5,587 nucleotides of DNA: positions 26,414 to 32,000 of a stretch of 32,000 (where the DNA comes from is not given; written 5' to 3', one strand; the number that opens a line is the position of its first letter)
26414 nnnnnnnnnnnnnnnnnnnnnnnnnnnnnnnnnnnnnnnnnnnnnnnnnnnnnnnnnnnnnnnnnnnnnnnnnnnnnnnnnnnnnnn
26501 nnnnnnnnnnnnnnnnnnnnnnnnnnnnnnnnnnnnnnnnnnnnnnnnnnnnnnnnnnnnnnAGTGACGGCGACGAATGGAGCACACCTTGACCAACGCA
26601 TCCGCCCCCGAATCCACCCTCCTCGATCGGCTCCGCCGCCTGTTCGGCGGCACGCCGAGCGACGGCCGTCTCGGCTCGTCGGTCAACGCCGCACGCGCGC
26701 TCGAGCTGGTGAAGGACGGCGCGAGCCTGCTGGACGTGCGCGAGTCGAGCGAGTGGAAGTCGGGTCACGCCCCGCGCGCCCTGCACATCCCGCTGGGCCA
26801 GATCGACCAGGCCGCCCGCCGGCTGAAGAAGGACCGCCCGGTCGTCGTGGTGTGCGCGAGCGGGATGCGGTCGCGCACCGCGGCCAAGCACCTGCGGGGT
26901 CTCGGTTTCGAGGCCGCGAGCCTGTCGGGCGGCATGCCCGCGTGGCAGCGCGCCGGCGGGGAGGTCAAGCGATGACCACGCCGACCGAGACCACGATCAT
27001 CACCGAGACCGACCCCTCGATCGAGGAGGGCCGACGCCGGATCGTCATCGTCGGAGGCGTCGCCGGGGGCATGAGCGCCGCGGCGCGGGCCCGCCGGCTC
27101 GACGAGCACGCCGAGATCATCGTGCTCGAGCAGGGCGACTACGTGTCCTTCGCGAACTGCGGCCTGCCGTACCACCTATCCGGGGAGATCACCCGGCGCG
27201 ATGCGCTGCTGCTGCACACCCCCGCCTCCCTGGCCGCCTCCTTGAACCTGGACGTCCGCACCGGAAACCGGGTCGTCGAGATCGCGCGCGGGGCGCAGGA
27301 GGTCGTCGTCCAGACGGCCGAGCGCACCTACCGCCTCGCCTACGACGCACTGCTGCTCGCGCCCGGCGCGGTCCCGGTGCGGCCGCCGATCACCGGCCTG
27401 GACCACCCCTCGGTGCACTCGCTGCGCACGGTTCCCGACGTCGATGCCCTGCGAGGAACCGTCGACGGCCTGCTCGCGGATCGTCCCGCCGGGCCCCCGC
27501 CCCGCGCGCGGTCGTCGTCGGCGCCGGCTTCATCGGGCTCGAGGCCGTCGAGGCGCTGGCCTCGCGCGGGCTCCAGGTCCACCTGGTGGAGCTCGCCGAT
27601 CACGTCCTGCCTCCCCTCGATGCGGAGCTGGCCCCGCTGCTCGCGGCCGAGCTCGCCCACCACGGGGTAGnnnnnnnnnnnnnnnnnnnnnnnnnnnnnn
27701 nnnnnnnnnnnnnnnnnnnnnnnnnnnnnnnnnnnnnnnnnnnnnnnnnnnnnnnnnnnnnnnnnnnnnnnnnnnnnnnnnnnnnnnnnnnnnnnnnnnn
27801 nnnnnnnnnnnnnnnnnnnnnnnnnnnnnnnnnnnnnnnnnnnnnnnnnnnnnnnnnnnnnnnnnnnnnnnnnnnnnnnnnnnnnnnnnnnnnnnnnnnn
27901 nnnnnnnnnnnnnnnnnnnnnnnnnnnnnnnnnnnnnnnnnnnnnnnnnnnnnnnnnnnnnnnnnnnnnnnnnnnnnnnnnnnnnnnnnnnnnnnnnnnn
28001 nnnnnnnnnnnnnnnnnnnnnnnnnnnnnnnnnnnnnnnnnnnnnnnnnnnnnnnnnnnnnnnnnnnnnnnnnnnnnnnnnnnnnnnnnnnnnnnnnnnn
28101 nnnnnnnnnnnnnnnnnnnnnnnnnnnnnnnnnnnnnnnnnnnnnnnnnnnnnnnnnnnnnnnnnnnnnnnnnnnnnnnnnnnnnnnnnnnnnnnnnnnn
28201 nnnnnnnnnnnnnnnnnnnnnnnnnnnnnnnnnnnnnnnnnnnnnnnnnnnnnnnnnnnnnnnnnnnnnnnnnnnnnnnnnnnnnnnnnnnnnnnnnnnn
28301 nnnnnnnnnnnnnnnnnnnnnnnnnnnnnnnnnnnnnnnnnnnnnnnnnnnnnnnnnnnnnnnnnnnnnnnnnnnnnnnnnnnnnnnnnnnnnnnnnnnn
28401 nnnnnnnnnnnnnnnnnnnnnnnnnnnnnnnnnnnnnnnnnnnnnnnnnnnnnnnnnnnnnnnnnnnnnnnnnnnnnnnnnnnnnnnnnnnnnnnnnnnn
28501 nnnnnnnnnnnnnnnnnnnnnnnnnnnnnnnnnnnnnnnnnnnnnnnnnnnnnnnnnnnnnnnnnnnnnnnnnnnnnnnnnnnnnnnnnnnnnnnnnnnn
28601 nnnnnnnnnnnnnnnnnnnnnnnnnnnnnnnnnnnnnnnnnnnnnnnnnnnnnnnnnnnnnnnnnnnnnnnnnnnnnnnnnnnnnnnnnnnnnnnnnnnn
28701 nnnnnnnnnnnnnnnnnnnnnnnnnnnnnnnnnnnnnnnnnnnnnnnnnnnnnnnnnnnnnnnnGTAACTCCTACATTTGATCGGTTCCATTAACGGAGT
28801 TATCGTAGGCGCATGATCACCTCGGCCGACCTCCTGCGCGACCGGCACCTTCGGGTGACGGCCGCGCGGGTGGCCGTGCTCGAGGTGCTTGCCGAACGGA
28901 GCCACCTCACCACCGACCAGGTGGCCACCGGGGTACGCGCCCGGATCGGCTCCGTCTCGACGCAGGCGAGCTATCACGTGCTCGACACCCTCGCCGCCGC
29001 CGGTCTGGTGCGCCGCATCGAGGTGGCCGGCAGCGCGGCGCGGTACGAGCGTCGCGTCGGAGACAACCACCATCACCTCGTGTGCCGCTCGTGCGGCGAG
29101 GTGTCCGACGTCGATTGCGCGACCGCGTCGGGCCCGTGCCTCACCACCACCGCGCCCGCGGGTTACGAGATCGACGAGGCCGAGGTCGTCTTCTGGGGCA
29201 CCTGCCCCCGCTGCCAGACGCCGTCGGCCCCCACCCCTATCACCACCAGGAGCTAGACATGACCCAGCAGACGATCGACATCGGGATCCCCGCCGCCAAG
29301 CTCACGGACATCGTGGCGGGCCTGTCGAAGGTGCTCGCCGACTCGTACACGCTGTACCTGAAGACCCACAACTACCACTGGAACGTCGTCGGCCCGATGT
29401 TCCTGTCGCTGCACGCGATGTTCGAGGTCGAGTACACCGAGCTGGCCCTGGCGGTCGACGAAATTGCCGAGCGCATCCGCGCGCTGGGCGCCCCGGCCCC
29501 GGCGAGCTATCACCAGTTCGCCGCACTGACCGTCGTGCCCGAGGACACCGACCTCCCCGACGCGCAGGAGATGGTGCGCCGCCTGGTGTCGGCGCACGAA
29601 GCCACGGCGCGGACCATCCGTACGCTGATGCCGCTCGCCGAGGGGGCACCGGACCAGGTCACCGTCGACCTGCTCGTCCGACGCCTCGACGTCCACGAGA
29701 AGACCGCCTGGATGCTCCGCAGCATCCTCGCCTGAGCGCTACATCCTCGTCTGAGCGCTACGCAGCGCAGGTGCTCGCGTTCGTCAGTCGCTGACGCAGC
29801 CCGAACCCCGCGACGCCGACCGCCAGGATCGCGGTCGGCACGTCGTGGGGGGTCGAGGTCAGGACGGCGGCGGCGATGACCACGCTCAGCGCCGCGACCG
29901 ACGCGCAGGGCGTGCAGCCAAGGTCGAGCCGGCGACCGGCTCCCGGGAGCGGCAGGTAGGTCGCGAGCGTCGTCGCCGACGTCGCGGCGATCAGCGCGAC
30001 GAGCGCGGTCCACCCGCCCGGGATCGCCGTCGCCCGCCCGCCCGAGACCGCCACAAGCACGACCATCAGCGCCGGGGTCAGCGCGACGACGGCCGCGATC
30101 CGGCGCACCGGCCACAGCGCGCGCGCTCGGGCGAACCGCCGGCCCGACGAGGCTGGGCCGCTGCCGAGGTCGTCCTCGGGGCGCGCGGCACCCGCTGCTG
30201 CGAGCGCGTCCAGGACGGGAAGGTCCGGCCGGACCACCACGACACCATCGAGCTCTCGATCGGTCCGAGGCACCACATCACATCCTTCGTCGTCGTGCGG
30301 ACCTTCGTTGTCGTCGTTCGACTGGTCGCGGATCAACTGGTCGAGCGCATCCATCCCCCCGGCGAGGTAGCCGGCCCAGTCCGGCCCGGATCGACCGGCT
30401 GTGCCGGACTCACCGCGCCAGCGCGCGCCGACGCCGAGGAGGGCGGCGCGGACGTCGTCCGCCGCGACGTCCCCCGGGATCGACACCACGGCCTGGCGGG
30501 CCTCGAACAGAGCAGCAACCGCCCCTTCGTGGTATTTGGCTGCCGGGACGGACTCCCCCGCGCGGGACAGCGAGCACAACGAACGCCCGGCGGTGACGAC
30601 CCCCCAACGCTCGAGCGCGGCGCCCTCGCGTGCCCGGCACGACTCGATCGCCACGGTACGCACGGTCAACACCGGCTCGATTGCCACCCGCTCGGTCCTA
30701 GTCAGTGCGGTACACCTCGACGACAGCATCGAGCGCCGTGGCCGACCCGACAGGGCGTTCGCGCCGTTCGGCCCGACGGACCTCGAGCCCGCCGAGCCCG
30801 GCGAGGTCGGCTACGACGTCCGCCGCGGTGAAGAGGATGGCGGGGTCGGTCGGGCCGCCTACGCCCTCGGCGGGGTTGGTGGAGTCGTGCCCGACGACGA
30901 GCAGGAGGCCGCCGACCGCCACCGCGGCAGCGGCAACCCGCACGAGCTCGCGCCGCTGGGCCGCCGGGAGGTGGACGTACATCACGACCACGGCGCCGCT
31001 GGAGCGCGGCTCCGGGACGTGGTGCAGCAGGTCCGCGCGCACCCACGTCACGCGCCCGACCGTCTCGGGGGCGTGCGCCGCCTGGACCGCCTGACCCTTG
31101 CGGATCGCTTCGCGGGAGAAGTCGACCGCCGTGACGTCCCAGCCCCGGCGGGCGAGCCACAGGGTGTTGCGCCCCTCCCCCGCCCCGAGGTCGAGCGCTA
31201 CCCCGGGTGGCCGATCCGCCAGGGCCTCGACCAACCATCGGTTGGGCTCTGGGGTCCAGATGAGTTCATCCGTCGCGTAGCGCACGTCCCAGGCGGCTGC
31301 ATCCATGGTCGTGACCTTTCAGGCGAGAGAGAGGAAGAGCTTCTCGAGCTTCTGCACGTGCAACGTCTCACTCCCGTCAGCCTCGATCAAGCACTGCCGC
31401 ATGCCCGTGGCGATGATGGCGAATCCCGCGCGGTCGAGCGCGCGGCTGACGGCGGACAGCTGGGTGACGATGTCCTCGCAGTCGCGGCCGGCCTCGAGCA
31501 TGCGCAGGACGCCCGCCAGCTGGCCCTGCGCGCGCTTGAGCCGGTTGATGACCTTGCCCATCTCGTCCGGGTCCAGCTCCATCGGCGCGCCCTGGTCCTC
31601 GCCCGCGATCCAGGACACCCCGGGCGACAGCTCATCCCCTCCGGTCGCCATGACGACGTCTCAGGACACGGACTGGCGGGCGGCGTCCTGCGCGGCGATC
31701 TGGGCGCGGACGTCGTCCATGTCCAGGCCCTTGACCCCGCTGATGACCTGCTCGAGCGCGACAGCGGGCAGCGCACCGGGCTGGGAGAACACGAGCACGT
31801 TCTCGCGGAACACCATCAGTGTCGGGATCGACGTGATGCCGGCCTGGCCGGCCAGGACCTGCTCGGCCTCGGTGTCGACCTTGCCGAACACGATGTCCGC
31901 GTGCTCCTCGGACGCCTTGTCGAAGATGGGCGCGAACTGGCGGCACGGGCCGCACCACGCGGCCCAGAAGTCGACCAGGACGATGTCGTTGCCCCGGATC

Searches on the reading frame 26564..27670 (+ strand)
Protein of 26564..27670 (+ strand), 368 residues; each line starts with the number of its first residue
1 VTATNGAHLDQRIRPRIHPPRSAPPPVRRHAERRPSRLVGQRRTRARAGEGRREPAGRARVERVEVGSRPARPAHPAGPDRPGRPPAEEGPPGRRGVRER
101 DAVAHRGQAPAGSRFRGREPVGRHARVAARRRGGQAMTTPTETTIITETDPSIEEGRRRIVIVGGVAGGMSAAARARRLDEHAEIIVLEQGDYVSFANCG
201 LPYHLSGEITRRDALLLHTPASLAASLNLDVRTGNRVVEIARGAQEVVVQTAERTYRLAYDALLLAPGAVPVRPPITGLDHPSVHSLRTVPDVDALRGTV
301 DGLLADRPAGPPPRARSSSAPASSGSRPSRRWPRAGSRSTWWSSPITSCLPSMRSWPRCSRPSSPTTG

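Call 51: search_protein_families(library=pfam, proteins=[window:26564-27670:+], max_evalue=0.001)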
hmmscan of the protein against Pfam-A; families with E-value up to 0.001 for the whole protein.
window:26564-27670:+ (368 aa): 1 family
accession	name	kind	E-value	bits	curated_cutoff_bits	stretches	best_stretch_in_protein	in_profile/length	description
PF07992.20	Pyr_redox_2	-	1.7e-17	64.2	26.1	1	159-297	2-137/291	Pyridine nucleotide-disulphide oxidoreductase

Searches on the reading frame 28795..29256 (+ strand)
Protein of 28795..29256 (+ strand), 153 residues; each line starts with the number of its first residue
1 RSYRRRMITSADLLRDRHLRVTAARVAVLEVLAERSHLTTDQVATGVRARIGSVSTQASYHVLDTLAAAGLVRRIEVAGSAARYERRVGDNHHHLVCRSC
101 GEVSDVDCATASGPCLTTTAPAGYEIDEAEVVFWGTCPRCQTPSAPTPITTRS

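Call 51: search_protein_families(library=pfam, proteins=[window:28795-29256:+], max_evalue=0.001)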
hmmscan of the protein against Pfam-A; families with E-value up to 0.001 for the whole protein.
window:28795-29256:+ (153 aa): 1 family
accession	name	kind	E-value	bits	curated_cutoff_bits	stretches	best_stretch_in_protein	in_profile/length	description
PF01475.25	FUR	-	1.7e-19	70.6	23.1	1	18-110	3-97/121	Ferric uptake regulator family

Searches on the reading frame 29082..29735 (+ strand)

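Call 51: search_protein_families(library=pfam, proteins=[window:29082-29735:+], max_evalue=0.001)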
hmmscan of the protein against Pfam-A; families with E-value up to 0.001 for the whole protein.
window:29082-29735:+ (217 aa): 1 family
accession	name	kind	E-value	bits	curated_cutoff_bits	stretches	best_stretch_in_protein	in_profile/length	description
PF00210.30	Ferritin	-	7.3e-28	97.7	24.5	1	79-216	2-136/142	Ferritin-like domain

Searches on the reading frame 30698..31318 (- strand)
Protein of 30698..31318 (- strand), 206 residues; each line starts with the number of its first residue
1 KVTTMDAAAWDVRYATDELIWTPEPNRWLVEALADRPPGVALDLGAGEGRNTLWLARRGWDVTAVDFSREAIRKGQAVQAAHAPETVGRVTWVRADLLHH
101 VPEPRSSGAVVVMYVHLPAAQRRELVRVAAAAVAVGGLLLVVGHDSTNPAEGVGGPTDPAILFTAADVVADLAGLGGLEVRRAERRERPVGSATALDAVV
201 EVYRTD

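Call 51: search_protein_families(library=pfam, proteins=[window:30698-31318:-], max_evalue=0.001)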
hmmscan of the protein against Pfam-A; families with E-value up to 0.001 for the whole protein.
window:30698-31318:- (206 aa): 9 families
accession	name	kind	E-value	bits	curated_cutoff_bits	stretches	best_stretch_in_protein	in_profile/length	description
PF13649.12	Methyltransf_25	-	3.6e-13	50.4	27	1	42-137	2-97/97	Methyltransferase domain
PF08241.18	Methyltransf_11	-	3.2e-09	37.7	21.2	1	42-140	1-94/95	Methyltransferase domain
PF08242.18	Methyltransf_12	-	4.9e-09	37.3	30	1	42-139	1-98/98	Methyltransferase domain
PF03848.20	TehB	-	8.5e-09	35.6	20.4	1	31-146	24-137/193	Tellurite resistance protein TehB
PF13489.12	Methyltransf_23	-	1.5e-07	31.8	27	1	30-142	14-117/164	Methyltransferase domain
PF05724.17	TPMT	-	2.1e-05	24.7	26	1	5-77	1-77/218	Thiopurine S-methyltransferase (TPMT)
PF05175.20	MTS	-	2.4e-05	24.5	23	1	27-144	21-141/170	Methyltransferase small domain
PF13847.12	Methyltransf_31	-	0.00064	19.9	27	1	41-85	7-54/145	Methyltransferase domain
PF20128.4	DUF6518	-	0.00073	19.5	25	0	119-194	57-132/204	Family of unknown function (DUF6518)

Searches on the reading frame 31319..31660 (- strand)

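Call 51: search_protein_families(library=pfam, proteins=[window:31319-31660:-], max_evalue=0.001)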
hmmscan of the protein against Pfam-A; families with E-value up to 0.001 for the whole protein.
window:31319-31660:- (113 aa): 1 family
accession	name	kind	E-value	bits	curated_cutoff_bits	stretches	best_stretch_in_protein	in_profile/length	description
PF02583.22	Trns_repr_metal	-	1.1e-23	83.8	22.8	1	36-108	4-75/78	Metal-sensitive transcriptional repressor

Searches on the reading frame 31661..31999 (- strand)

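Call 51: search_protein_families(library=pfam, proteins=[window:31661-31999:-], max_evalue=0.001)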
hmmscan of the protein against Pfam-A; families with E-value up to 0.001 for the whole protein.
window:31661-31999:- (112 aa): 5 families
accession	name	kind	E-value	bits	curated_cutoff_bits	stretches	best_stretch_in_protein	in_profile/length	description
PF00085.26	Thioredoxin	-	1.5e-22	80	23.5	1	4-86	18-101/103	Thioredoxin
PF13905.12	Thioredoxin_8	-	1.5e-07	32.1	27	1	4-34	1-31/94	Thioredoxin-like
PF13098.12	Thioredoxin_2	-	4.5e-07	30.6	27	1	5-85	6-103/104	Thioredoxin-like domain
PF14595.12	Thioredoxin_9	-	0.0001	22.6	25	1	13-83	50-123/129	Thioredoxin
PF04756.19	OST3_OST6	-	0.00057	19.8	27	1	16-66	46-104/294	OST3 / OST6 family, transporter family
